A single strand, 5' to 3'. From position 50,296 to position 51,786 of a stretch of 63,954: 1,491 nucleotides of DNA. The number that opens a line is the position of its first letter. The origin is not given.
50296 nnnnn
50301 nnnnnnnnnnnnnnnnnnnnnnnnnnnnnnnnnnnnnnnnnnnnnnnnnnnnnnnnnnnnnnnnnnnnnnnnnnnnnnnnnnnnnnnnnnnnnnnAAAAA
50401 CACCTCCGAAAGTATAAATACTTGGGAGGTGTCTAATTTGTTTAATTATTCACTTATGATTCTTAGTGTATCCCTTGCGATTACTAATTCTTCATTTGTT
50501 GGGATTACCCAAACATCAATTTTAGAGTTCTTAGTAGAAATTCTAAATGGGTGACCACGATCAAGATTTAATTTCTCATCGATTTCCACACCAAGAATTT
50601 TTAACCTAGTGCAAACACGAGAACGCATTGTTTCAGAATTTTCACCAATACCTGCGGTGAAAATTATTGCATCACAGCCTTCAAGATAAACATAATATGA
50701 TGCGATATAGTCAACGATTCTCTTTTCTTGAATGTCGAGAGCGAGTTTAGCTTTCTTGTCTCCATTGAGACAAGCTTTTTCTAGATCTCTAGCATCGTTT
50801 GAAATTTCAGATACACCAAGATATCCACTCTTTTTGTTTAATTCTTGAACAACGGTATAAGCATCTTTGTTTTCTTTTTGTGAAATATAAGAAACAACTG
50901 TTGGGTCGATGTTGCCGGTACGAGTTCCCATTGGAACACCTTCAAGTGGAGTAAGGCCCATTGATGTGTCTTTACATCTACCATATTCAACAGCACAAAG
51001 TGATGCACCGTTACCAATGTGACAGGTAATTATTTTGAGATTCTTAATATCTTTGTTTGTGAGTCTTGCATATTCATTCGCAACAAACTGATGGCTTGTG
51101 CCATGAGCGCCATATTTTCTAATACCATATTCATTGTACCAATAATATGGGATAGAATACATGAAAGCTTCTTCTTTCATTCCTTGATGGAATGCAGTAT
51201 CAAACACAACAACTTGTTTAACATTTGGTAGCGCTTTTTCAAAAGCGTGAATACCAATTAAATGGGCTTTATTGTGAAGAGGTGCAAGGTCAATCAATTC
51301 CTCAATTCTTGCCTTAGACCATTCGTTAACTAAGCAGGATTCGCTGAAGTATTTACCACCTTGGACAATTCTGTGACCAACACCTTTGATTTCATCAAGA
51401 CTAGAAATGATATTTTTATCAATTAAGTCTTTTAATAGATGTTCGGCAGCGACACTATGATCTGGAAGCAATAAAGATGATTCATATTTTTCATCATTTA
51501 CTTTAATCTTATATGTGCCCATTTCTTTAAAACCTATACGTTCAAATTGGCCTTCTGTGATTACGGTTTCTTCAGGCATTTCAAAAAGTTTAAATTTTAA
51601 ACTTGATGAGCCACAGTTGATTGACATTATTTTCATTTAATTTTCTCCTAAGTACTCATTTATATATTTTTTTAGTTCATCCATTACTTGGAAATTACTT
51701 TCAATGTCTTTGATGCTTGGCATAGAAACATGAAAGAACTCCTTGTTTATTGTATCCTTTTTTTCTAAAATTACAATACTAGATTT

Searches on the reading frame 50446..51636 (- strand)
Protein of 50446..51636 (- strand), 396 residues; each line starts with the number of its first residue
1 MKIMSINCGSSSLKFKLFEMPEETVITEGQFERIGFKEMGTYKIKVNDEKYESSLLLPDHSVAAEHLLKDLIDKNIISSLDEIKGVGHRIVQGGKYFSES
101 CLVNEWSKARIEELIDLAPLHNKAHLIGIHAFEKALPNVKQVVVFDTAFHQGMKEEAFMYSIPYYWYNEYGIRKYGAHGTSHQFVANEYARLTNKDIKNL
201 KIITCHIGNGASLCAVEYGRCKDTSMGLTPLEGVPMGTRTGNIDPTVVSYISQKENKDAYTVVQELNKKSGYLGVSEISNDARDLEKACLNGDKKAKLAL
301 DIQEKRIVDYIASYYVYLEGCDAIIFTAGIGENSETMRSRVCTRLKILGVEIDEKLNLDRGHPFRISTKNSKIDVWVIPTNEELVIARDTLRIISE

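Call 18: search_protein_families(library=ncbifam, proteins=[window:50446-51636:-], max_evalue=0.00001)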
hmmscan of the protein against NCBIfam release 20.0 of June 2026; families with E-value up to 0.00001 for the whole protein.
window:50446-51636:- (396 aa): 8 families
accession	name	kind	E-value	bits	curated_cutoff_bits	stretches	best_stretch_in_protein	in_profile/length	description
TIGR00016.1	ackA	subfamily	5.4e-150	499.6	293.4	1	1-394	4-404/405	acetate/propionate family kinase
NF009063.0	PRK12397.1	equivalog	1.5e-139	465.2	659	1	2-393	4-392/404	acetate/propionate family kinase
NF005520.0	PRK07157.1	equivalog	1.1e-121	406.7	561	1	1-394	3-398/400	acetate kinase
NF009045.0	PRK12379.1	equivalog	1.8e-108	362.9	580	1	3-393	7-392/402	propionate kinase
NF009099.0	PRK12440.1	equivalog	1.9e-104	349.8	693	1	3-392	6-395/397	acetate/propionate family kinase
NF005462.0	PRK07058.1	equivalog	3.9e-94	315.9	486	1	3-395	6-391/396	acetate/propionate family kinase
NF002834.0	PRK03011.1-5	subfamily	2.3e-20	73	222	1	1-348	3-323/357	butyrate kinase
TIGR02707.1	butyr_kinase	equivalog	8.5e-15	54.6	289.1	1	3-344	2-316/351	butyrate kinase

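Call 20: find_encoding_contigs(protein=window:50446-51636:-, flank=2000, max_places=10)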
Protein window:50446-51636:- (396 aa): 5 contigs read that carry it; 2 places shown.
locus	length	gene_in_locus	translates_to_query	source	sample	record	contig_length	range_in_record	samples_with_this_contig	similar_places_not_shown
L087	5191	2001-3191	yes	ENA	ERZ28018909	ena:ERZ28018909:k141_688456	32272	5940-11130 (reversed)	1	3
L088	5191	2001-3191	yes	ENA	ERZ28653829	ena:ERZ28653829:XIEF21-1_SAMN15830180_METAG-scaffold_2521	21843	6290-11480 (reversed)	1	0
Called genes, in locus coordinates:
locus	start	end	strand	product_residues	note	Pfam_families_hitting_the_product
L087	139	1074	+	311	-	PF02129:Peptidase_S15, PF00561:Abhydrolase_1, PF12146:Hydrolase_4, PF00326:Peptidase_S9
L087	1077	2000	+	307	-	-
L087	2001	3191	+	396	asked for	PF00871:Acetate_kinase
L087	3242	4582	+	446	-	-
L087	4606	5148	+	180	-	PF10469:AKAP7_NLS (weak), PF02834:LigT_PEase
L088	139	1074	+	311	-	PF02129:Peptidase_S15, PF02230:Abhydrolase_2 (faint), PF00561:Abhydrolase_1, PF12146:Hydrolase_4, PF00326:Peptidase_S9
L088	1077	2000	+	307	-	-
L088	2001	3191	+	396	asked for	PF00871:Acetate_kinase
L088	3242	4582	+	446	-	-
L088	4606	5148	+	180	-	PF10469:AKAP7_NLS (weak), PF02834:LigT_PEase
